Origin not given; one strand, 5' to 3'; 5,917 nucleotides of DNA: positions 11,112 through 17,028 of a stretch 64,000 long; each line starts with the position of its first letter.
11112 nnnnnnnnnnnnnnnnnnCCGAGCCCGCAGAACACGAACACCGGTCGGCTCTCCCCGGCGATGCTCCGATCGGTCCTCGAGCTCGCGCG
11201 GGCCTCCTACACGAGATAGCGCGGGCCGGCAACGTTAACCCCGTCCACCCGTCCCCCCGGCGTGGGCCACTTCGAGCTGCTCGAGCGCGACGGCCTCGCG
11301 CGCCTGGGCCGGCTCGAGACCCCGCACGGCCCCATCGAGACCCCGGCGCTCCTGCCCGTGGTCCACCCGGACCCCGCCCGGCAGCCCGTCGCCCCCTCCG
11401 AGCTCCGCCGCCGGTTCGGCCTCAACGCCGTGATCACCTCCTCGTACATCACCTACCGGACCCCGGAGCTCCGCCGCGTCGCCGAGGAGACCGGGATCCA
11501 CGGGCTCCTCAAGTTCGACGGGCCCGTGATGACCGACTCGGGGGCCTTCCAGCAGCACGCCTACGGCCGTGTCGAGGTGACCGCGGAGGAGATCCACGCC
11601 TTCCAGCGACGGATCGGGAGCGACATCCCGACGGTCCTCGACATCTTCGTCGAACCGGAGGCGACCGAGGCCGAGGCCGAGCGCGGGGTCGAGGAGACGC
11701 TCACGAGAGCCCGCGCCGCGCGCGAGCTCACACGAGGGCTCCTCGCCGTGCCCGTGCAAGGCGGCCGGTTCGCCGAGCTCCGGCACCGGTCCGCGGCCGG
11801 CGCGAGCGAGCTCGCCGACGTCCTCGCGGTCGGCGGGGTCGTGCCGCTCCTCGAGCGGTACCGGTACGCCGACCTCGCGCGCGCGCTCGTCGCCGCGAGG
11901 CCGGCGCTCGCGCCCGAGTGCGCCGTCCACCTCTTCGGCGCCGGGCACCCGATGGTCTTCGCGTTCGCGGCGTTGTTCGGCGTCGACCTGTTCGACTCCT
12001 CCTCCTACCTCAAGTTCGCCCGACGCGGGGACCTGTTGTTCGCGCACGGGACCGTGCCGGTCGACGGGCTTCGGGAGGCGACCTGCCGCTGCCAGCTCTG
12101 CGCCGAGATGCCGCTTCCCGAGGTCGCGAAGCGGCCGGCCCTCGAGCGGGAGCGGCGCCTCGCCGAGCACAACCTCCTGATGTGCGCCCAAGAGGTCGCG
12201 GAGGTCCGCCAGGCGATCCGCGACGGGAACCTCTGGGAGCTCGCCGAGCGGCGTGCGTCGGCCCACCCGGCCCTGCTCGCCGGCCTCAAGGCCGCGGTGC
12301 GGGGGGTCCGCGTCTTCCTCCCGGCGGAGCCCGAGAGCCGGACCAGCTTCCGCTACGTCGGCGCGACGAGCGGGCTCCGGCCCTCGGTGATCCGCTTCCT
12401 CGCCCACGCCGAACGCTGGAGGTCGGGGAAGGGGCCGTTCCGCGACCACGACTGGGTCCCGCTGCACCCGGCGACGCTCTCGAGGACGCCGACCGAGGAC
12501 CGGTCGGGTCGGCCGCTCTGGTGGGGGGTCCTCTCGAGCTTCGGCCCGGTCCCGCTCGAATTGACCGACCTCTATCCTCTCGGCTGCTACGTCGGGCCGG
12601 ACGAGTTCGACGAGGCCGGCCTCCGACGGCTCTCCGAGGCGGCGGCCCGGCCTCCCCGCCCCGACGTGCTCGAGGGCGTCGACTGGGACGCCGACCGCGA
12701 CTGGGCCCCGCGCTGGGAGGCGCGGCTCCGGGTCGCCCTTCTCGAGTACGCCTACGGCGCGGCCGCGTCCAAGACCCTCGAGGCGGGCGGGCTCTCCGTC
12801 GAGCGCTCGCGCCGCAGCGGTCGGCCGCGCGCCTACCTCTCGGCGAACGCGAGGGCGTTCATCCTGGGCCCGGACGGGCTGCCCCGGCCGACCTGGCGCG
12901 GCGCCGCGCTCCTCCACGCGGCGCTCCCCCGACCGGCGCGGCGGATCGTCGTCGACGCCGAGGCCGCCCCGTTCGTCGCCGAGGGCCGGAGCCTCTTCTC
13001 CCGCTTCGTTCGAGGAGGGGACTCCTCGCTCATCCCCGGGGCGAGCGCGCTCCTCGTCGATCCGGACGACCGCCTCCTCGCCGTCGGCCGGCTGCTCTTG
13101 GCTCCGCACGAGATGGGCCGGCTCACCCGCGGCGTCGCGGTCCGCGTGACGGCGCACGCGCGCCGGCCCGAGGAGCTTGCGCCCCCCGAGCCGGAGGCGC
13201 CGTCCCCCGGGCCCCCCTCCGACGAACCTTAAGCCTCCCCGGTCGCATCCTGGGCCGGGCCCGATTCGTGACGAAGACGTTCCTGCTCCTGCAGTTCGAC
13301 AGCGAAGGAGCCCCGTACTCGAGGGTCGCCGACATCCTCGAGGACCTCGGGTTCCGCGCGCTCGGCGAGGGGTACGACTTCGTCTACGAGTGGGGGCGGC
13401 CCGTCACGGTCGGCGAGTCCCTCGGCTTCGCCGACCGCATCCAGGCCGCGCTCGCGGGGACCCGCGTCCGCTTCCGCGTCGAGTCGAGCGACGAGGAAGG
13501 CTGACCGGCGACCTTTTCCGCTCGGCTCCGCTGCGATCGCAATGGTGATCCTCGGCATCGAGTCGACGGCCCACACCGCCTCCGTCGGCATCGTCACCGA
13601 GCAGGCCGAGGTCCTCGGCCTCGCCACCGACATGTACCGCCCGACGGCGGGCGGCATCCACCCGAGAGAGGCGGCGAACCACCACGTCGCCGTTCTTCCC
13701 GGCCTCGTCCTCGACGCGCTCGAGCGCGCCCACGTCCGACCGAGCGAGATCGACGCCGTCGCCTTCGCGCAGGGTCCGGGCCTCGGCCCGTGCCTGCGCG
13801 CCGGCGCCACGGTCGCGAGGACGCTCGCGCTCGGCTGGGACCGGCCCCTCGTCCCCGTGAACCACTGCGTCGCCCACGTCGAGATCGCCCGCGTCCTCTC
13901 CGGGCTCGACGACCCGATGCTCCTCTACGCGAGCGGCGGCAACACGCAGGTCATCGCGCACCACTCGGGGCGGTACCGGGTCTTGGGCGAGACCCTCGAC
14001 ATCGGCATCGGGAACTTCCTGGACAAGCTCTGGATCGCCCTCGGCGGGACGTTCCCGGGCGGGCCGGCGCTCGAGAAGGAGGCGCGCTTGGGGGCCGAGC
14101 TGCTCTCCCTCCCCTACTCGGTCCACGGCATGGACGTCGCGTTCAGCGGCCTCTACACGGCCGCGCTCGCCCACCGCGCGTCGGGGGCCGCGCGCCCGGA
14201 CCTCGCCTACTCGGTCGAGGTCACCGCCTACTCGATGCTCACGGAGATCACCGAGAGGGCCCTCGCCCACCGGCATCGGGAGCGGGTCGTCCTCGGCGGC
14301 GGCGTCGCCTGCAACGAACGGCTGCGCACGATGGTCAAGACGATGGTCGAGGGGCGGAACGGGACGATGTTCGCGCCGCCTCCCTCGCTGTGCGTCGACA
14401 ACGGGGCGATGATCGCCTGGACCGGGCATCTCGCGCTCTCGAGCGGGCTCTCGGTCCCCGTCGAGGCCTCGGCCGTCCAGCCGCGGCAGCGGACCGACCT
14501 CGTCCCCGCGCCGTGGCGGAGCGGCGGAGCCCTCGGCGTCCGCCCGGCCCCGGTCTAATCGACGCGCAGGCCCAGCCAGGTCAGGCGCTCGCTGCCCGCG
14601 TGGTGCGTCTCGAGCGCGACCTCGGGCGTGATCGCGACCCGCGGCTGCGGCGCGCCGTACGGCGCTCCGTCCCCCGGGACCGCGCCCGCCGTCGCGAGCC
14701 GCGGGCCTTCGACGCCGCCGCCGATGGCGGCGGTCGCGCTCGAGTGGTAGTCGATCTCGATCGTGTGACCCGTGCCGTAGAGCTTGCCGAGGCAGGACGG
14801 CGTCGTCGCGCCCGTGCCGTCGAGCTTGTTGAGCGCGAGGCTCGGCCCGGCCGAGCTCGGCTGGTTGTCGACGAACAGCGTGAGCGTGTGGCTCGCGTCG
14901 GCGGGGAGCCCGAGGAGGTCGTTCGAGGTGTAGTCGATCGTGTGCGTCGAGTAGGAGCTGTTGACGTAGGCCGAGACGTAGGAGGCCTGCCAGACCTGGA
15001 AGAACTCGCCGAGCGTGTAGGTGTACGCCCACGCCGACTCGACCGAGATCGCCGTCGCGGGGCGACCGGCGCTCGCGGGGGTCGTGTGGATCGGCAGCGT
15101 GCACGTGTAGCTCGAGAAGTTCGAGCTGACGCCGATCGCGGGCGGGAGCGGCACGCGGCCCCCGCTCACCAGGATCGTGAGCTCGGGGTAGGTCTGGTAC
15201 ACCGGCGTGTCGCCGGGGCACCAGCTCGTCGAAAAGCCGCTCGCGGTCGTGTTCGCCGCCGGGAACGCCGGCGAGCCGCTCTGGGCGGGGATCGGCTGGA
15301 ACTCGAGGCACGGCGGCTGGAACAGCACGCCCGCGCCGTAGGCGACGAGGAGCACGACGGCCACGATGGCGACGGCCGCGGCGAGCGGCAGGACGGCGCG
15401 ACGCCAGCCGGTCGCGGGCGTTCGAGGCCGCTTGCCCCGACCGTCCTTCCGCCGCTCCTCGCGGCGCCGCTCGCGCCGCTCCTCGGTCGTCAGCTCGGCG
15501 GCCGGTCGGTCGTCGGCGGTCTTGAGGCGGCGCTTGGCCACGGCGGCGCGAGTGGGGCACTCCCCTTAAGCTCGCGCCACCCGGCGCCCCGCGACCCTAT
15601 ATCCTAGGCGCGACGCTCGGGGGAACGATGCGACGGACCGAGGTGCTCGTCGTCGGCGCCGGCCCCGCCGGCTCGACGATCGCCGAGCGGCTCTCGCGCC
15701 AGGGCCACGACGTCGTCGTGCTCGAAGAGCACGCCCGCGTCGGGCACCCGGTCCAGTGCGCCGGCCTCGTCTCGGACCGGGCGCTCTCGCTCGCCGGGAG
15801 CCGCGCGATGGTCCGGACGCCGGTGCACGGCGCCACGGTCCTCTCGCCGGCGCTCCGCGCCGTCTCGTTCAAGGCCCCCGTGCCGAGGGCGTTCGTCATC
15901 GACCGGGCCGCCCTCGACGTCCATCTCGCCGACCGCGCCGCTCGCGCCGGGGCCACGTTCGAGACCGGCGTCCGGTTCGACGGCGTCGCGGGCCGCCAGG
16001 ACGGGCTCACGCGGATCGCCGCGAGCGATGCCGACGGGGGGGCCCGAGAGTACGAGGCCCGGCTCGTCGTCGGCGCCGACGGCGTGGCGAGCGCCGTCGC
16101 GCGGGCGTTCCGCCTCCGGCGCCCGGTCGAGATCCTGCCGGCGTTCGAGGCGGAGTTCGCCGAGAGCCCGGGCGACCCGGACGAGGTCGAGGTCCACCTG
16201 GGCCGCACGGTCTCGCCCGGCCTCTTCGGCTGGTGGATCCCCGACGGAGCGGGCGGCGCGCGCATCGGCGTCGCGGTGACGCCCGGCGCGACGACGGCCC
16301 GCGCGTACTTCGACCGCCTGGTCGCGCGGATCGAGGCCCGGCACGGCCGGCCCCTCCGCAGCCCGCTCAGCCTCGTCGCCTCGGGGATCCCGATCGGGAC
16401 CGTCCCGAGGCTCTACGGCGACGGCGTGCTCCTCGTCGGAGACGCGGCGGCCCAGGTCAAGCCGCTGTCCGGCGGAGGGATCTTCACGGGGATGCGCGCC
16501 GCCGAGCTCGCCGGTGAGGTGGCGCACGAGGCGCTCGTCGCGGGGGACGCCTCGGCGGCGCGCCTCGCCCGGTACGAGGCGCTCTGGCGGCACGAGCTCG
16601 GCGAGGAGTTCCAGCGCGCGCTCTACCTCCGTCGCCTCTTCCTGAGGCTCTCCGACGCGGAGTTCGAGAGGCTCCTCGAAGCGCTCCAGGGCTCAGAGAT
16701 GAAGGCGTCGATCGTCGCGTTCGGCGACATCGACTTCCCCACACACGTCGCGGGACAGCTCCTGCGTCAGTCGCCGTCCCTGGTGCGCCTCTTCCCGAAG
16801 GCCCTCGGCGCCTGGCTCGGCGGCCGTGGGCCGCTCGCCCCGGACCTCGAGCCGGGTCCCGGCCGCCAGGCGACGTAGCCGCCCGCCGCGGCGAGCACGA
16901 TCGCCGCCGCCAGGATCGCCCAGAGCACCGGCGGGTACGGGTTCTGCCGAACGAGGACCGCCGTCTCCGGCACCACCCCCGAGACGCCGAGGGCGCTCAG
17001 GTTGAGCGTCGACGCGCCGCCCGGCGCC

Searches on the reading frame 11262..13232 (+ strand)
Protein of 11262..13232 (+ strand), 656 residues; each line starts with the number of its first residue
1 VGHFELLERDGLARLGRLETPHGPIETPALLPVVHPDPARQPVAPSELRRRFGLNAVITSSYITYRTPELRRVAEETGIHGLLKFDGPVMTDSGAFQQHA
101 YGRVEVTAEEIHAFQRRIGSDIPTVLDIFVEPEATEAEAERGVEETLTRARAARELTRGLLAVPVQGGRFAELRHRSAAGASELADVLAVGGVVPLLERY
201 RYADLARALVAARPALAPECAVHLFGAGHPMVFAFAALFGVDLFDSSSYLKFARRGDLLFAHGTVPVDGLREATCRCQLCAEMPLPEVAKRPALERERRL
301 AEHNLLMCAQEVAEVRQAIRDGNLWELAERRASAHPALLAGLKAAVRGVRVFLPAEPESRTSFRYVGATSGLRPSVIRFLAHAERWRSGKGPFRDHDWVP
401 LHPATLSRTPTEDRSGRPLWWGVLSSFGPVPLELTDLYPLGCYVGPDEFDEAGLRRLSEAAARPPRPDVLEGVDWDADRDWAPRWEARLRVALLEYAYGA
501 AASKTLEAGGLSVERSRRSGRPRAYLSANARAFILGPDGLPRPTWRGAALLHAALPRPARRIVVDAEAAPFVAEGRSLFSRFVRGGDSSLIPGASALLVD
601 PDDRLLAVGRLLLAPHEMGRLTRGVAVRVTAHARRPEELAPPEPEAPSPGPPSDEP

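Call 49: search_protein_families(library=pfam, proteins=[window:11262-13232:+], max_evalue=0.001)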
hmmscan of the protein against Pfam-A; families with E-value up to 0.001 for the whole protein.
window:11262-13232:+ (656 aa): 3 families
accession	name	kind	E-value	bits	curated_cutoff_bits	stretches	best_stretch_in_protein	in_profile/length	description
PF01702.25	TGT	-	2.5e-68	231.2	26.3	1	11-336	2-356/357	Queuine tRNA-ribosyltransferase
PF01472.26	PUA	-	4.6e-14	52.5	24.8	1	561-632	2-73/74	PUA domain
PF14810.12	TGT_C2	-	3e-08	34.2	25.3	1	492-558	5-72/72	Patch-forming domain C2 of tRNA-guanine transglycosylase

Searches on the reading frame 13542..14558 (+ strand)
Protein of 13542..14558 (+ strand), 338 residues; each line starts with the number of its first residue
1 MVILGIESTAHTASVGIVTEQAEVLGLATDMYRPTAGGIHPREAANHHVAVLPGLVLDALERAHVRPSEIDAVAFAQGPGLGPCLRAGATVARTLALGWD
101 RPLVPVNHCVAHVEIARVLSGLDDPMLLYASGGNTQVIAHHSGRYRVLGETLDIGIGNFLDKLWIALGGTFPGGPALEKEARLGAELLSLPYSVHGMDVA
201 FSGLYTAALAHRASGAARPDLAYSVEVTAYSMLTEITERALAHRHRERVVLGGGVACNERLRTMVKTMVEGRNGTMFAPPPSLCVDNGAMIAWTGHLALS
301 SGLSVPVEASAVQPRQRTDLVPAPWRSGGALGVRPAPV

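Call 49: search_protein_families(library=pfam, proteins=[window:13542-14558:+], max_evalue=0.001)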
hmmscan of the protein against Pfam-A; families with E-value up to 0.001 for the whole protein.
window:13542-14558:+ (338 aa): 2 families
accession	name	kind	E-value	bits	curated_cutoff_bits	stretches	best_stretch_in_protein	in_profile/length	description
PF00814.31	TsaD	-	3.5e-75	253.6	24.8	1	32-293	13-264/264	tRNA N6-adenosine threonylcarbamoyltransferase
PF22521.2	HypF_C_2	-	3.5e-08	34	27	1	176-280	122-228/241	Carbamoyltransferase, Kae1-like Domain, second subdomain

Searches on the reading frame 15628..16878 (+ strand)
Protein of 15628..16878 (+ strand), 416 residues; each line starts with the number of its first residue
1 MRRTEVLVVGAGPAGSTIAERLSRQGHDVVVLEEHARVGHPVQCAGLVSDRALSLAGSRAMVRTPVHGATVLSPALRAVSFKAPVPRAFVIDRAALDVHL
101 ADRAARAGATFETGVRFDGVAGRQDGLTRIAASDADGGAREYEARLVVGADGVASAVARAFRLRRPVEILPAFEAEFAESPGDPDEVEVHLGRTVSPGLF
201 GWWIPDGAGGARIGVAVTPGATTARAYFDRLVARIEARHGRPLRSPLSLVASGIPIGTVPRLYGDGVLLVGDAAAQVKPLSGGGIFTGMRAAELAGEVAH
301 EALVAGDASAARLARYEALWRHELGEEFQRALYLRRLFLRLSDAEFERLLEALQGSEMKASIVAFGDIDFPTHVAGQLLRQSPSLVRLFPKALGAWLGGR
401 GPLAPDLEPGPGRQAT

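Call 49: search_protein_families(library=pfam, proteins=[window:15628-16878:+], max_evalue=0.001)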
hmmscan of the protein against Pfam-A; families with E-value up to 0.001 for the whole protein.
window:15628-16878:+ (416 aa): 10 families
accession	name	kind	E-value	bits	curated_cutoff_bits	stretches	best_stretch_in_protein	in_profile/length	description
PF01494.25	FAD_binding_3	-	2e-19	70.5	22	1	3-318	1-336/349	FAD binding domain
PF05834.18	Lycopene_cycl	-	1.9e-08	34.2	23.4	1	6-351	2-340/380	Lycopene cyclase protein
PF13450.12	NAD_binding_8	-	2.9e-08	34.3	21.9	1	8-39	1-32/68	NAD(P)-binding Rossmann-like domain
PF01266.30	DAO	-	1.8e-07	31.4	27.9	1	6-39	2-35/353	FAD dependent oxidoreductase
PF07992.20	Pyr_redox_2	-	9.5e-06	25.7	26.1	1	5-36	2-34/291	Pyridine nucleotide-disulphide oxidoreductase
PF04820.20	Trp_halogenase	-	1e-05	25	21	0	6-34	2-34/458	Tryptophan halogenase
PF03486.20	HI0933_like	-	4.6e-05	23.4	50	1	5-46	2-43/244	HI0933-like protein Rossmann domain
PF22578.2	GGR_cat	-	0.00011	22.5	27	1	179-234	12-70/88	Geranylgeranyl reductase catalytic domain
PF02558.23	ApbA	-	0.00026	21.1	22.2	0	6-48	1-42/150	Ketopantoate reductase PanE/ApbA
PF02254.24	TrkA_N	-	0.00056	20.6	23.8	0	6-36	1-31/116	TrkA-N domain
